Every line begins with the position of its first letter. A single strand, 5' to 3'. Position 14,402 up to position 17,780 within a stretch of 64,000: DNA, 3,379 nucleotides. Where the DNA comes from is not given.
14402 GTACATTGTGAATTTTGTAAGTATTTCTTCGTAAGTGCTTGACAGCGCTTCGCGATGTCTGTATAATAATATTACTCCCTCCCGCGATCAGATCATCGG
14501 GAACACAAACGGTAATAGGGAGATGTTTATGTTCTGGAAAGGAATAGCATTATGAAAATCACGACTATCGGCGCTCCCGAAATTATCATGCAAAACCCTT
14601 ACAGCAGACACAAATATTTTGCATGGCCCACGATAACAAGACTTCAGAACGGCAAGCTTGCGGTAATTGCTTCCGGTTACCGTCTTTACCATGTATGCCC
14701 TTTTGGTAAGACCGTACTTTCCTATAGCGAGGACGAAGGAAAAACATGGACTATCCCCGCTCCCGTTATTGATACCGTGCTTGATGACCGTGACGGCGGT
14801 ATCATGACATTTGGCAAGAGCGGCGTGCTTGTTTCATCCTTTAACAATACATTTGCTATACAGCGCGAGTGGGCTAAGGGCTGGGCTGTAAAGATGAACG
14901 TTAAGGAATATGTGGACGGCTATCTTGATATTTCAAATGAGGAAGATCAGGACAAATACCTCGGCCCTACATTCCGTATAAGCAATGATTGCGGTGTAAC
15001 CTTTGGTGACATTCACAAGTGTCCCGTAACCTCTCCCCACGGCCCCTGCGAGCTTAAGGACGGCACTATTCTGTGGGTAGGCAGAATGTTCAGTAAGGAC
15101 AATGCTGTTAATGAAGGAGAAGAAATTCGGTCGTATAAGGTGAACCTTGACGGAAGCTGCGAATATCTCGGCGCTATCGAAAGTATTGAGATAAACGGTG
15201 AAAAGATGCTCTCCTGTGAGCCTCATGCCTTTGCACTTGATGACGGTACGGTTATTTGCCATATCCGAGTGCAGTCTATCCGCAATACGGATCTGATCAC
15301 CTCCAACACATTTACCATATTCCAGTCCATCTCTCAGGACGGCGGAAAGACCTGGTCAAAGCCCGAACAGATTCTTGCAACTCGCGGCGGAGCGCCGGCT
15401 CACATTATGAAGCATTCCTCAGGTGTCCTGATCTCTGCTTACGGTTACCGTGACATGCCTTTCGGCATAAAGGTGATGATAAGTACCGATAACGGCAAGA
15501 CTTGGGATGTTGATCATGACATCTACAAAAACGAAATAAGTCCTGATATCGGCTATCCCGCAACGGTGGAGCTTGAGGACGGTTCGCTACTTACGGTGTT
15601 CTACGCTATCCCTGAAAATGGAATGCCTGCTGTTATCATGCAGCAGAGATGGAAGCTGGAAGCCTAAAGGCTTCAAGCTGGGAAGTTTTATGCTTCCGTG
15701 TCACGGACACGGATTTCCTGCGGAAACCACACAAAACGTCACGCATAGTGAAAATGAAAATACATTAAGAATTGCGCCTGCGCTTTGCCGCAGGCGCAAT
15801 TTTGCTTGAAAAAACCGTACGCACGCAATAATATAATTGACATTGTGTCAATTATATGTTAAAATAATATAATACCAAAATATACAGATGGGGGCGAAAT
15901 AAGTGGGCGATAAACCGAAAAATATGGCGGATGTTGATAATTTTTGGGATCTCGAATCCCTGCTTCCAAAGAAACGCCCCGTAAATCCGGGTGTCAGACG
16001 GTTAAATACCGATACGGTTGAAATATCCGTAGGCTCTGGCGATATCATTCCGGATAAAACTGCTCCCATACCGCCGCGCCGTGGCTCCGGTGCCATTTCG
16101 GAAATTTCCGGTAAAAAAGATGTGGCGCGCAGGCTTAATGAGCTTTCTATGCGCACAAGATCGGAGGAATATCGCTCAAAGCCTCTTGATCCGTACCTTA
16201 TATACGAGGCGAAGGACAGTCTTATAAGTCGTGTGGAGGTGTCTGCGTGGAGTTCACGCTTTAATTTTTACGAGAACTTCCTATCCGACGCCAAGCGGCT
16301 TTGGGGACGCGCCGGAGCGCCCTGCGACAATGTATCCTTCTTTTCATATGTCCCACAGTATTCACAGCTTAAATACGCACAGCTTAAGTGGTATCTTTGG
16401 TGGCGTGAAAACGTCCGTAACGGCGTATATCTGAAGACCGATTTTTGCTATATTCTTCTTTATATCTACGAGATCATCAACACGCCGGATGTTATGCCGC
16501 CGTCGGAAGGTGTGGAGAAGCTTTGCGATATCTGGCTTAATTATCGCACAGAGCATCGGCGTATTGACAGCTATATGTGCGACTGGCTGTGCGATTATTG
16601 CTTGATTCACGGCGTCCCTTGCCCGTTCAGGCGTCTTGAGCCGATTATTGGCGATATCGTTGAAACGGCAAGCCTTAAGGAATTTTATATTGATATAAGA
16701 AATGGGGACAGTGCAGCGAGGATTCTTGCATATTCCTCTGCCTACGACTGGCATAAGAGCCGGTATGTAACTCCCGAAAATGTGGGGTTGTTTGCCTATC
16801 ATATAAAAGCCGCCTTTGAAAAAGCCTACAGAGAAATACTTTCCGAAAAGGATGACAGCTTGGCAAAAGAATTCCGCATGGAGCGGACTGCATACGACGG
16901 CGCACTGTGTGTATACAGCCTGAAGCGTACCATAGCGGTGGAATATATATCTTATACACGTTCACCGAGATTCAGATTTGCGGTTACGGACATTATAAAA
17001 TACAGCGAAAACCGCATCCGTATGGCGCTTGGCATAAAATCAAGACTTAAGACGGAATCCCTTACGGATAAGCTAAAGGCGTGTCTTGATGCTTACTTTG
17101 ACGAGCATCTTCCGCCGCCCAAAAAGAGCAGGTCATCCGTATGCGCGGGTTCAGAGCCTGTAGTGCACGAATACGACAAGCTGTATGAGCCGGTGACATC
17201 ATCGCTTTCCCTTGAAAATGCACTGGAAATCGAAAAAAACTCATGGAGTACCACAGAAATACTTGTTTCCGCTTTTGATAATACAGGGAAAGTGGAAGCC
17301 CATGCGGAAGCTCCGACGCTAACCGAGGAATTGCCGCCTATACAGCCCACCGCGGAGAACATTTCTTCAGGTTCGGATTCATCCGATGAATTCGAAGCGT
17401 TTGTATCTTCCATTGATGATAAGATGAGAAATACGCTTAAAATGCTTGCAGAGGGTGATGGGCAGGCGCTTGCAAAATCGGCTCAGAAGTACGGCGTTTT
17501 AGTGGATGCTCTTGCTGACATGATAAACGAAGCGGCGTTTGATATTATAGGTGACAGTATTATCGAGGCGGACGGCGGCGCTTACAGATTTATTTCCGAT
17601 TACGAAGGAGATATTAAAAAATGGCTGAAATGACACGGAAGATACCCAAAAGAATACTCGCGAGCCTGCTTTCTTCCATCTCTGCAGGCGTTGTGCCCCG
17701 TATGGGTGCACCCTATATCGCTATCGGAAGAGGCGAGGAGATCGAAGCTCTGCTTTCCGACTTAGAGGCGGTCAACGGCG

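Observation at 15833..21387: Three-gene TerB-N/TerB-C, DUF2791-type ATPase and Lhr-like helicase operon: a Shango-type anti-phage defence candidate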

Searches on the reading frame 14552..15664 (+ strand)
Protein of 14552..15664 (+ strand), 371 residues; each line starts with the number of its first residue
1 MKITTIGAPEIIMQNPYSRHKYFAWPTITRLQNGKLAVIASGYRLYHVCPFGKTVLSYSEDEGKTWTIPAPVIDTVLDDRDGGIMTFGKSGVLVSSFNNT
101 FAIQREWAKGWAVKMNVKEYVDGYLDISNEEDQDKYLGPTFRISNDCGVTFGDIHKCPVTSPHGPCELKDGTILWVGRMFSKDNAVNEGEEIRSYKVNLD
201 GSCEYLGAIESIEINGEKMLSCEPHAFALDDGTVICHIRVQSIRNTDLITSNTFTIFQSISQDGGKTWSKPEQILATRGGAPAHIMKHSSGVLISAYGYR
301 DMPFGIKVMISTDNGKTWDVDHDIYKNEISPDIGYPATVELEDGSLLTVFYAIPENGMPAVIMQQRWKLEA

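Call 13: search_protein_families(library=pfam, proteins=[window:14552-15664:+], max_evalue=0.001)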
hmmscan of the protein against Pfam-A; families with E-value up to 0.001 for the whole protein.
window:14552-15664:+ (371 aa): 3 families
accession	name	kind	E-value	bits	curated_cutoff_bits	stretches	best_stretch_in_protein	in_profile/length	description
PF13088.12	BNR_2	-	3.4e-12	46.7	31.4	1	212-346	153-275/277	BNR repeat-like domain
PF02012.26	BNR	-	2.1e-06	27.3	27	0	260-270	2-12/12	BNR/Asp-box repeat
PF24316.1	Tli3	-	2.8e-05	24.9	27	0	306-327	84-104/129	T6SS Tli3 immunity protein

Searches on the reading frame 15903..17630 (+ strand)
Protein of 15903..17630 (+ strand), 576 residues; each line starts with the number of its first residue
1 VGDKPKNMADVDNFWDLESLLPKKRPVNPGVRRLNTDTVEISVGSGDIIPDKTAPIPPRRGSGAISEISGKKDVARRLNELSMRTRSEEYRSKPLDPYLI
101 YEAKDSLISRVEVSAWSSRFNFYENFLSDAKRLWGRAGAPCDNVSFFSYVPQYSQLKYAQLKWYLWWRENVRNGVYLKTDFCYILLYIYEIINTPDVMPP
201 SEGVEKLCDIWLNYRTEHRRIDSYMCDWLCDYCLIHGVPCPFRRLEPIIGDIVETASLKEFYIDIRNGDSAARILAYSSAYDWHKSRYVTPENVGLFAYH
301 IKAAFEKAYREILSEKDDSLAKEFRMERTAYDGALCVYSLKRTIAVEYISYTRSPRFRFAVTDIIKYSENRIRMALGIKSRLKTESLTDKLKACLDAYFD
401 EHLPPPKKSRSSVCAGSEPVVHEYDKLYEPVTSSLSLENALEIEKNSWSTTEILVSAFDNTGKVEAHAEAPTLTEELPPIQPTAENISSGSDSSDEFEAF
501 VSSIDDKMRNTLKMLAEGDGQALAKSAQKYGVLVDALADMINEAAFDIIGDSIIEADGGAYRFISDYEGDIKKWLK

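Call 3: search_protein_families(library=pfam, proteins=[window:15903-17630:+], max_evalue=0.01)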
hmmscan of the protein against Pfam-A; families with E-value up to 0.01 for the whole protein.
window:15903-17630:+ (576 aa): 2 families
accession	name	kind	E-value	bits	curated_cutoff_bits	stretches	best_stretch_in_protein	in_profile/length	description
PF13208.11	TerB_N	-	6.7e-20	72.1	25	1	137-238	44-137/207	TerB N-terminal domain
PF15615.11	TerB_C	-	7.2e-10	39.7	26.3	1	443-571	27-147/148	TerB-C domain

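Call 4: search_protein_families(library=padloc, proteins=[window:15903-17630:+], max_evalue=0.01)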
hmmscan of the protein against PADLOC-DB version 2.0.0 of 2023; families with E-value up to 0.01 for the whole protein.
window:15903-17630:+ (576 aa): 1 family
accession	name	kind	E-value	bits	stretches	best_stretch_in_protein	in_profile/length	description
PDLC03958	SngA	-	2.4e-48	164.1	1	80-575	63-527/528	-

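Call 5: search_protein_families(library=ncbifam, proteins=[window:15903-17630:+], max_evalue=0.01)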
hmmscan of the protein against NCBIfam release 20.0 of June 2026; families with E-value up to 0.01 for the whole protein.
window:15903-17630:+ (576 aa): 0 families

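Call 20: find_homologous_proteins(query=window:15903-17630:+, max_evalue=0.00001)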
Query window:15903-17630:+ (576 aa): 544 proteins with E <= 0.00001 among 8000 candidates; the best 120 are listed.
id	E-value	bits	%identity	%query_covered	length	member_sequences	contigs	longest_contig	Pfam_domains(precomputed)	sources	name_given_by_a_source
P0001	0.0e+0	1324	100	100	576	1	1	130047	PF13208.12,PF15615.12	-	-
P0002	0.0e+0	1188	89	100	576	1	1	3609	PF13208.12,PF15615.12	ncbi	-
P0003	1.8e-270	917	69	100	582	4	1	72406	PF13208.12,PF15615.12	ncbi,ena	-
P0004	1.6e-268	910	69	100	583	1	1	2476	PF13208.12,PF15615.12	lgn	-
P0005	4.0e-265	899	68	100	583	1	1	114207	PF13208.12,PF15615.12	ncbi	-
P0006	1.4e-253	861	68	97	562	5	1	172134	PF13208.12,PF15615.12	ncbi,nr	ncbi:MAG: TerB N-terminal domain-containing protein [Clostridia bacterium]|nr:TerB N-terminal domain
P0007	1.6e-247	841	65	100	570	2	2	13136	PF13208.12,PF15615.12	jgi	-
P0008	4.4e-246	836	64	100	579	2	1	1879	PF13208.12,PF15615.12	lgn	-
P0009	3.4e-243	827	63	100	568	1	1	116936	PF13208.12,PF15615.12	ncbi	-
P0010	1.4e-241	821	63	100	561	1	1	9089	PF13208.12,PF15615.12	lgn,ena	-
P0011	4.0e-241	820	63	100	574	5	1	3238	PF13208.12,PF15615.12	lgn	-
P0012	4.1e-239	813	62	100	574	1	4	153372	PF13208.12,PF15615.12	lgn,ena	-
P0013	5.3e-239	813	61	100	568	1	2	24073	PF13208.12,PF15615.12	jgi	-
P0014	4.1e-238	810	62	100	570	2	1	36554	PF13208.12,PF15615.12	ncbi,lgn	-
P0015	3.1e-235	800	61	100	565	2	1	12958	PF13208.12,PF15615.12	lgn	-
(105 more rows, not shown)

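Call 30: search_solved_structures(query=window:15903-17630:+, max_evalue=1)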
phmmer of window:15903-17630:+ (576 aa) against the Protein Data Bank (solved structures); distinct sequences matched with E-value up to 1: 3.
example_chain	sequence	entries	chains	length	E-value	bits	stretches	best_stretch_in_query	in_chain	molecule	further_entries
9kwd_A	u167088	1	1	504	0.35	12.6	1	321-504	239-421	Lysine--tRNA ligase, heat inducible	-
1e1o_A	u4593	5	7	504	0.35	12.6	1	321-504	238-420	LYSYL-TRNA SYNTHETASE, HEAT INDUCIBLE | LYSYL-TRNA SYNTHETASE | LYSYL-TRNA SYNTHETASE (LYSU)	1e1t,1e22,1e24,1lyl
5yzx_A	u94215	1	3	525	0.38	12.5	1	321-504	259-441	Lysine--tRNA ligase, heat inducible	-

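Call 45: predict_structure(alignment_id=A2)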
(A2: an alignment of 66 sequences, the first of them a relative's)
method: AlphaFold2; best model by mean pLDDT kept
length: 576 residues; sequences in the alignment: 66
mean_pLDDT: 79.4   pTM: 0.56
mean pLDDT of the five models: 79.4, 79.3, 79.2, 78.0, 76.9
residues with pLDDT >= 90: 270; 70-90: 156; 50-70: 64; < 50: 86
segments of 3 or more residues with pLDDT < 50: 30-68, 409-419, 462-493
pLDDT, mean of each block of 10 residues (from residue 1): 58 68 60 42 41 40 44 71 67 79 87 91 90 94 94 96 97 96 97 95 96 95 95 95 90 90 79 81 88 90 90 70 89 90 93 85 93 88 85 92 74 45 56 69 84 74 39 39 39 73 92 92 94 93 94 91 93 91
secondary structure, 60 per line:
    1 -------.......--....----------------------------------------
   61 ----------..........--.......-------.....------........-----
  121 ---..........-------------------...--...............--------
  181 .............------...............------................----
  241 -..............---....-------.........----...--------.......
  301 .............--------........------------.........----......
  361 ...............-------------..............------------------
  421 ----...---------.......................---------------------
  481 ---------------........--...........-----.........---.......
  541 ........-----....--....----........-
elements in order: H8-14 H17-20 H71-80 H83-89 E97-101 E108-115 H124-133 H158-172 H181-193 H200-214 H221-236 H242-255 H259-262 H270-278 H294-313 E322-329 E342-350 H355-375 H389-402 H437-459 H496-503 H506-516 H522-530 H534-548 E554-557 E560-563 H568-575

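Call 54: fold_search(model_id=the predicted structure, library=pdb)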
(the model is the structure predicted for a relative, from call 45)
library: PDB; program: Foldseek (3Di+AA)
matches with E <= 10: 164; with E <= 0.001: 0
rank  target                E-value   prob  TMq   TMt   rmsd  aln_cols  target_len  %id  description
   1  8wpa_D                2.9e-01  0.98  0.11  0.51   3.6        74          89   15  Crystal Structure of the Acinetobacter baumannii LysR family regulator AceR DNA-binding domain (H32) (released 2025-04-16)
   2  5hsm                  5.6e-01  0.94  0.11  0.37   4.9        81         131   17  CRYSTAL STRUCTURE OF MYCOBACTERIUM TUBERCULOSIS MARR FAMILY PROTEIN RV2887 (released 2017-02-01)
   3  4pzj                  6.5e-01  0.85  0.10  0.53   3.7        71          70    8  1.60 Angstrom resolution crystal structure of a transcriptional regulator of the LysR family from Eggerthella lenta DSM  (released 2014-04-23)
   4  1b9m_A                7.1e-01  0.97  0.11  0.22   3.3        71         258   20  REGULATOR FROM ESCHERICHIA COLI (released 2000-03-15)
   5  6xd0                  7.1e-01  0.06  0.12  0.11  24.2       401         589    9  Dengue serotype 3 RNA-dependent RNA polymerase bound to NITD-434 (released 2020-09-23)
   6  7d98_Q                7.5e-01  0.95  0.11  0.20   3.2        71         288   11  Crystal structure of full-length CbnR complexed with the target DNA complex (released 2021-03-10)
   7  4x6g_C                7.8e-01  0.87  0.10  0.17   3.5        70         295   18  Full-length OxyR C199D from pseudomonas aeruginosa (released 2015-04-29)
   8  5xxp_A                9.5e-01  0.92  0.11  0.52   3.2        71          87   11  Crystal structure of CbnR_DBD-DNA complex (released 2018-01-17)
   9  3go9                  1.0e+00  0.11  0.07  0.09  21.6       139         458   10  Predicted insulinase family protease from Yersinia pestis (released 2009-04-07)
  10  5y2v_A                1.0e+00  0.90  0.10  0.18   3.4        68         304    9  Strcutrue of the full-length CcmR complexed with 2-OG from Synechocystis PCC6803 (released 2017-12-27)
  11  5y2v_B                1.1e+00  0.89  0.10  0.18   3.4        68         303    9  Strcutrue of the full-length CcmR complexed with 2-OG from Synechocystis PCC6803 (released 2017-12-27)
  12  5x7z                  1.1e+00  0.80  0.11  0.37   5.3        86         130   16  CRYSTAL STRUCTURE OF MYCOBACTERIUM TUBERCULOSIS MARR FAMILY PROTEIN RV2887 COMPLEX WITH P-AMINOSALICYLIC ACID (released 2017-08-09)
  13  5y9s_C                1.1e+00  0.80  0.10  0.19   3.6        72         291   15  Crystal structure of VV2_1132, a LysR family transcriptional regulator (released 2018-03-28)
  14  5y2v_D                1.2e+00  0.90  0.10  0.18   3.1        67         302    9  Strcutrue of the full-length CcmR complexed with 2-OG from Synechocystis PCC6803 (released 2017-12-27)
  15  4iht_C                1.2e+00  0.87  0.10  0.51   3.2        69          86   12  Crystal Structure of BenM_DBD/benA site 1 DNA Complex (released 2013-07-10)
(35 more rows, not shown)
